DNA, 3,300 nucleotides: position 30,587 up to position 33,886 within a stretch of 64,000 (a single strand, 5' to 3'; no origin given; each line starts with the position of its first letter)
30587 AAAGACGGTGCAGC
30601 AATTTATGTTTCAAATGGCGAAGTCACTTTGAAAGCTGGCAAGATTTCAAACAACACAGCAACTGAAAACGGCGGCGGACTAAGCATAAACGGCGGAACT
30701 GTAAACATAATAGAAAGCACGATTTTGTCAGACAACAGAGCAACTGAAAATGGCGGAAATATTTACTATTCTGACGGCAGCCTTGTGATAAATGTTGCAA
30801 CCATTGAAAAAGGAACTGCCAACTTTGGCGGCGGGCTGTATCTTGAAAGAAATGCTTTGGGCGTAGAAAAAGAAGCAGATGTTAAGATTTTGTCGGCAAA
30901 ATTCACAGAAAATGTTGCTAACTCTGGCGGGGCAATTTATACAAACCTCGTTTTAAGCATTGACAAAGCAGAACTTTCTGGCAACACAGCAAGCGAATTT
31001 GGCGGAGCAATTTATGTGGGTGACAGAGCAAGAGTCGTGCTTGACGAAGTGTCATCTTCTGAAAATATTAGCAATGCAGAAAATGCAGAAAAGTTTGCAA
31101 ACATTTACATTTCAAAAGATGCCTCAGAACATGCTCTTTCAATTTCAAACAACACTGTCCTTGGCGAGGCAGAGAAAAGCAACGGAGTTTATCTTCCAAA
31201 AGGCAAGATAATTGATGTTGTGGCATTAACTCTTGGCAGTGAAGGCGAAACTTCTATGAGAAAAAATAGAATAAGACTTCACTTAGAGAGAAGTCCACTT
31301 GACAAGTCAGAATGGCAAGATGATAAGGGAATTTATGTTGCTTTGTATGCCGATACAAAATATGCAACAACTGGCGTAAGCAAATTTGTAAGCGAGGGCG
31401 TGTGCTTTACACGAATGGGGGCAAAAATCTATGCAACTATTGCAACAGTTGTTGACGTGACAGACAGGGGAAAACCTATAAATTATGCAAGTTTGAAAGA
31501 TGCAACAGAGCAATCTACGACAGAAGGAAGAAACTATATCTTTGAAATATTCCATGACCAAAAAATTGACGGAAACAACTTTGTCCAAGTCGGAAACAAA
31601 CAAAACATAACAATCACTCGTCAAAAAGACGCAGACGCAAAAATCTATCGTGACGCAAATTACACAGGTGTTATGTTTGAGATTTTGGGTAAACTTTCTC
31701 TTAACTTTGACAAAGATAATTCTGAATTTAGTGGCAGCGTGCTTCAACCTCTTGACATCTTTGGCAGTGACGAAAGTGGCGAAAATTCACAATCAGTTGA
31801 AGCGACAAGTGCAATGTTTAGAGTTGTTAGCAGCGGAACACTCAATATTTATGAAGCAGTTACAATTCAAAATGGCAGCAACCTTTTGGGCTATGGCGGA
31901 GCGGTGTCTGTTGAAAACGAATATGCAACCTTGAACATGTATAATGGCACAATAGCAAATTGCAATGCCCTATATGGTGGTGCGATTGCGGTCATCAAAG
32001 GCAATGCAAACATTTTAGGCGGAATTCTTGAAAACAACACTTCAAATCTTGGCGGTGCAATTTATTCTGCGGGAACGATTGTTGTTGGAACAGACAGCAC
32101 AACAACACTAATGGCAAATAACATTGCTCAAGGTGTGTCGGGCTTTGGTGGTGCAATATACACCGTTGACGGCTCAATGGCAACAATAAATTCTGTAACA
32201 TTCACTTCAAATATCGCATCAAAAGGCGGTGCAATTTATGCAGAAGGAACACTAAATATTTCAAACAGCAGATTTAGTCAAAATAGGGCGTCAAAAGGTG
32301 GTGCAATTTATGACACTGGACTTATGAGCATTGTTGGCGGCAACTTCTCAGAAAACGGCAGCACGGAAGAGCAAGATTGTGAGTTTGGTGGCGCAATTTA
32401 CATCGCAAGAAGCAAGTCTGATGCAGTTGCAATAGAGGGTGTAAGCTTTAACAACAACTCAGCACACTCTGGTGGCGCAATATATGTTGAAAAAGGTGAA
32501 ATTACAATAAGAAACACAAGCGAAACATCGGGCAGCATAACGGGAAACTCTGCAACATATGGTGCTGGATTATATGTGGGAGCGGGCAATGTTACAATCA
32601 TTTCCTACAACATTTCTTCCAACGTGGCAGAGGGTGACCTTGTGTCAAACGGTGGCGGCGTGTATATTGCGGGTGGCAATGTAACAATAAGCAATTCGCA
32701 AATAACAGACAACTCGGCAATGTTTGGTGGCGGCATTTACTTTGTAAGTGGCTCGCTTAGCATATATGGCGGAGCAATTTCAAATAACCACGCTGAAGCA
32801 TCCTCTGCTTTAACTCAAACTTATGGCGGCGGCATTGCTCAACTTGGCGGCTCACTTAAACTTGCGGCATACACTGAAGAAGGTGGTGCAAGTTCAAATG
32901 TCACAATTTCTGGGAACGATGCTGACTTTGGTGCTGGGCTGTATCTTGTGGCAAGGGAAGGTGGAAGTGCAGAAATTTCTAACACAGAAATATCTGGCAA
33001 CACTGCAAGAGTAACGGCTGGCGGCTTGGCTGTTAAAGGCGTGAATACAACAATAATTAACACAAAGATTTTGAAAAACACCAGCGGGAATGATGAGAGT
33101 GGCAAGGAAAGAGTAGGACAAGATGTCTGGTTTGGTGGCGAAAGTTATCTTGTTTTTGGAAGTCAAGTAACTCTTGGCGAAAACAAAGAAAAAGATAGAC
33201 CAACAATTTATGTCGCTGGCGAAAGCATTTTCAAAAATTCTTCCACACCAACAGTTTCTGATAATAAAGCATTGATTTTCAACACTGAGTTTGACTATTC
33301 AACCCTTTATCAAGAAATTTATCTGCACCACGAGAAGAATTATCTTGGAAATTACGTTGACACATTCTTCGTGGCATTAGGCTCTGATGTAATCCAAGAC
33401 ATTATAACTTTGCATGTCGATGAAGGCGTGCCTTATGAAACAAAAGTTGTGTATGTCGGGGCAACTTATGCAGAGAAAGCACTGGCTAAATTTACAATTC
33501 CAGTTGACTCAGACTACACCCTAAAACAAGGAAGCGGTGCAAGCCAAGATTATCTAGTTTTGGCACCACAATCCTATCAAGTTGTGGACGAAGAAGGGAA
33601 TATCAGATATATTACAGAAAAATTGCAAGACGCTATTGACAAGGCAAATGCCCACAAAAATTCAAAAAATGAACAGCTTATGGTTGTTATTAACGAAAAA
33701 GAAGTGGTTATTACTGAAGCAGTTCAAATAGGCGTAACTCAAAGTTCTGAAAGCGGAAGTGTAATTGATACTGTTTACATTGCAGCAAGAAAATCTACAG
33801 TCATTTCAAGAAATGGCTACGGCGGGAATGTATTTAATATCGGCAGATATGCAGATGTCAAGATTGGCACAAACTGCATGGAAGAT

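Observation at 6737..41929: One 35.2-kb ORF encoding an 11,730-aa modular surface giant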

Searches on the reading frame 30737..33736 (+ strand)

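Call 6: search_protein_families(library=pfam, max_evalue=0.01, proteins=[window:30737-33736:+])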
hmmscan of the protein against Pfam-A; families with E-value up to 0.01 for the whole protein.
window:30737-33736:+ (1000 aa): 1 family
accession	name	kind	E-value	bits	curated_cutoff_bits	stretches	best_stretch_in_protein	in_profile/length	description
PF02415.23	Chlam_PMP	-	8.2e-14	50.7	20.6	2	486-503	1-19/19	Chlamydia polymorphic membrane protein (Chlamydia_PMP) repeat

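Call 51: search_protein_families(library=ncbifam, max_evalue=0.01, proteins=[window:30737-33736:+])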
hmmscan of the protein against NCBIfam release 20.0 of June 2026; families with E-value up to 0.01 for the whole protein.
window:30737-33736:+ (1000 aa): 2 families
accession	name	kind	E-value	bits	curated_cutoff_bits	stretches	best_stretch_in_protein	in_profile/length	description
TIGR01376.1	POMP_repeat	repeat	8.5e-13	47.5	15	2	486-509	4-28/28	polymorphic outer membrane protein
TIGR04212.1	GlyGly_RbtA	equivalog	1.3e-05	23.7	295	2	493-531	151-189/605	rhombotarget A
